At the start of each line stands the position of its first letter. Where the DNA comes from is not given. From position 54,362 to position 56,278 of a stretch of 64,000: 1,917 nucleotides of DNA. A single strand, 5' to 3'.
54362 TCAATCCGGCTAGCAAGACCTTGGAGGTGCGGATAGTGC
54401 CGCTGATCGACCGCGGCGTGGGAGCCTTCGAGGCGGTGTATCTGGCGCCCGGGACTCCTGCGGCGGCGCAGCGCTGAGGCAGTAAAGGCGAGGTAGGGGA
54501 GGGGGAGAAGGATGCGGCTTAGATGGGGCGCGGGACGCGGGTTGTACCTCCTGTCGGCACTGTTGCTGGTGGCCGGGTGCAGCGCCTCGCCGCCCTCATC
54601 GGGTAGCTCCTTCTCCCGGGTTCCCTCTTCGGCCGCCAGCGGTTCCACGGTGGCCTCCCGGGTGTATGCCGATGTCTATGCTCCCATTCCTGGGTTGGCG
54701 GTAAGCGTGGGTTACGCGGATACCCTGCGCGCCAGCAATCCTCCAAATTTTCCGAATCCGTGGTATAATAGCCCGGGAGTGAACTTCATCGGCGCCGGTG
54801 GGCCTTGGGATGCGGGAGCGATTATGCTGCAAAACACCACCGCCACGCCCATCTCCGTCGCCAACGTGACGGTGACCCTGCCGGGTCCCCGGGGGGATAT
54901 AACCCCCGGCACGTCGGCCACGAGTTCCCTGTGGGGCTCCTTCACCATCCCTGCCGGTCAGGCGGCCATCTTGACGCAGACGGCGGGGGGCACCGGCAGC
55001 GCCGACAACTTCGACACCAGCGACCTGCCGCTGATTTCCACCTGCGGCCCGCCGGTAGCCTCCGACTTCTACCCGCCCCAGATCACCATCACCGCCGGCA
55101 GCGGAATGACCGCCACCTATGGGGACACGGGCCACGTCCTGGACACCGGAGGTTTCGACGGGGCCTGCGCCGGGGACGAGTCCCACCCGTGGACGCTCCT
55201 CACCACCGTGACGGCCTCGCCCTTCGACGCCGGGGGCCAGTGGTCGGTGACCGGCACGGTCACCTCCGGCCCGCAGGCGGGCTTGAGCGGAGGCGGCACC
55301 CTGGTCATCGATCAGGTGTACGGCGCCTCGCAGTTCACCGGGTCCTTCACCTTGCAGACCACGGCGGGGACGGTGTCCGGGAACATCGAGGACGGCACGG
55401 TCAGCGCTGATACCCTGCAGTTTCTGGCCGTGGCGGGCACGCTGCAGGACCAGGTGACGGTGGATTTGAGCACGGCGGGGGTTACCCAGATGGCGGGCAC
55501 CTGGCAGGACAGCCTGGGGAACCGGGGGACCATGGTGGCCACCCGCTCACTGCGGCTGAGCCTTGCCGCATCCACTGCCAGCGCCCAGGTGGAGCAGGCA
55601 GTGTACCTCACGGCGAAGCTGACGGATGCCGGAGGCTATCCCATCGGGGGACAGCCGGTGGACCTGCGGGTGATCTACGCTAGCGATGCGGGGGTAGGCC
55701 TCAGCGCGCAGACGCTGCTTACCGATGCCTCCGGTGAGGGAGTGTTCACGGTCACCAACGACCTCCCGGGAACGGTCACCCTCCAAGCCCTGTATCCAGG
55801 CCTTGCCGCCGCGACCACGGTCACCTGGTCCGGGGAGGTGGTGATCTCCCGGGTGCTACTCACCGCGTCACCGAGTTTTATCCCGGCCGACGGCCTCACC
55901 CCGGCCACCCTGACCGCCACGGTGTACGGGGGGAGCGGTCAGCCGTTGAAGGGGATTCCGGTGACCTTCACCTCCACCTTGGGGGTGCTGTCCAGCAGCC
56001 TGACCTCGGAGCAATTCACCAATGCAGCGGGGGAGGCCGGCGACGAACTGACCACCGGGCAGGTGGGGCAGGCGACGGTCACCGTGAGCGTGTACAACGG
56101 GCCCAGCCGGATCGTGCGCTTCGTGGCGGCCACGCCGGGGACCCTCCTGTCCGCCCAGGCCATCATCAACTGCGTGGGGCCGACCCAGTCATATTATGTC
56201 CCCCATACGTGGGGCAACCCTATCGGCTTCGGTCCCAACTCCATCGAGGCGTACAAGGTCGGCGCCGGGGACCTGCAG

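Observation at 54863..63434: Kilobase-scale near-identical repeats: one full-length Big_1 lipoprotein gene plus two promoterless 5'-truncated copies fused behind unrelated genes (cassette-like architecture)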

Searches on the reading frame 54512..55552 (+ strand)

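Call 17: search_protein_families(library=pfam, proteins=[window:54512-55552:+], max_evalue=10)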
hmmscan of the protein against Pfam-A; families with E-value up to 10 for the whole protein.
seq(347 aa): 1 family
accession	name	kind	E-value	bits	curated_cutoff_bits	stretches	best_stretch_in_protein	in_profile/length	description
PF08139.17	LPAM_1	-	0.1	13.5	20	1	11-24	5-18/18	Prokaryotic membrane lipoprotein lipid attachment site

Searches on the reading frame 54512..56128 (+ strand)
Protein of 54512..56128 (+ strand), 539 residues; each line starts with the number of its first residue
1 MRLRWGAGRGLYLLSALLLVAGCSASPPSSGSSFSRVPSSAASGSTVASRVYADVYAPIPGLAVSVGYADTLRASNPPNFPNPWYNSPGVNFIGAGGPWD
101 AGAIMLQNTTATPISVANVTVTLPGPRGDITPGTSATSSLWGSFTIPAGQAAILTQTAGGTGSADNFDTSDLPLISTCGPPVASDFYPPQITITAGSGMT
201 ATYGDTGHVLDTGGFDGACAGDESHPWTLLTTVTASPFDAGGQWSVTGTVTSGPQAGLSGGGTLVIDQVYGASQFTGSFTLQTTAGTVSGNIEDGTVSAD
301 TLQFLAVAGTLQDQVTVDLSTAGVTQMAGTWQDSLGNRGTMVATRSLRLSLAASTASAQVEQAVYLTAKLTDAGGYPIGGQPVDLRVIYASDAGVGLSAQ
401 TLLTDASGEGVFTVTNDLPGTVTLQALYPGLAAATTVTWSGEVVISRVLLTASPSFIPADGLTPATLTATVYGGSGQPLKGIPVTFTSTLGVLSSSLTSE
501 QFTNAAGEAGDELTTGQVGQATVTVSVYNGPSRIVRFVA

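Call 29: find_related_loci(query=window:54512-56128:+, collection=genome_contigs, flank=10000)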
Query window:54512-56128:+ (539 aa) in genome_contigs; peptide patterns used: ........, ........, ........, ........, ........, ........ (x = any residue, [..] = any of these).
103 stretches matched a pattern; 1 encode a relative of the query (tblastn E <= 1e-3); 1 distinct loci.
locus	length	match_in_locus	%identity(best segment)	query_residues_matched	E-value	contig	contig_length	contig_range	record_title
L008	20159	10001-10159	61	62-116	2e-13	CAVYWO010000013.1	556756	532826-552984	MAG: uncultured Alphaproteobacteria bacterium isolate MFD01248.bin.2.46 genome assembly, contig: contig_5164, whole geno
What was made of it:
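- Tried and rejected: The GTDB genome scan returned one irrelevant Alphaproteobacteria locus (call 29).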
